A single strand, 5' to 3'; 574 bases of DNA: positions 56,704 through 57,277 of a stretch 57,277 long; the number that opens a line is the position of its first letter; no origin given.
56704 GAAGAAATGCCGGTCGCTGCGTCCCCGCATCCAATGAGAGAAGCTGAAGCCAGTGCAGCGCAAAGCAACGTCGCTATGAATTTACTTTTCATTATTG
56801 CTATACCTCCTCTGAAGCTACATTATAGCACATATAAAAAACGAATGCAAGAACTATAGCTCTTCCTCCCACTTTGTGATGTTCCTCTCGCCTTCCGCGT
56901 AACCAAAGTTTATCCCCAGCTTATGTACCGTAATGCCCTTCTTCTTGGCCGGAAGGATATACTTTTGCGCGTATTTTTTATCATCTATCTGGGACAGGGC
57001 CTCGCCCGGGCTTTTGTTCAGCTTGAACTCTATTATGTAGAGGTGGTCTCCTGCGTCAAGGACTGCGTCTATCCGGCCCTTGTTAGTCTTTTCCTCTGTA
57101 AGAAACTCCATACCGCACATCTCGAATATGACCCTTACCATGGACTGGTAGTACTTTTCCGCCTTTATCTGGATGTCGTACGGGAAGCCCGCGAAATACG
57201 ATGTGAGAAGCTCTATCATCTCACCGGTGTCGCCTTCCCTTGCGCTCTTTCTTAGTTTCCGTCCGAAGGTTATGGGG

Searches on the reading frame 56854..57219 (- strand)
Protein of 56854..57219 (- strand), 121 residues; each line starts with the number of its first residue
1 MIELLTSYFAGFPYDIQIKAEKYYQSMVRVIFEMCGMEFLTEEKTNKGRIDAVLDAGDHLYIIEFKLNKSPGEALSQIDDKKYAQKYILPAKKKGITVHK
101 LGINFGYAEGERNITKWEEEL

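Call 5: search_protein_families(library=pfam, proteins=[window:56854-57219:-], max_evalue=0.001)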
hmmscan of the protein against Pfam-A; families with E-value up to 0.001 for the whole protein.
window:56854-57219:- (121 aa): 1 family
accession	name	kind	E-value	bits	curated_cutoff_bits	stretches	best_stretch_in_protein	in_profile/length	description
PF08011.17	PDDEXK_9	-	1.6e-15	57.4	25.5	1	20-107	2-97/105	PD-(D/E)XK nuclease superfamily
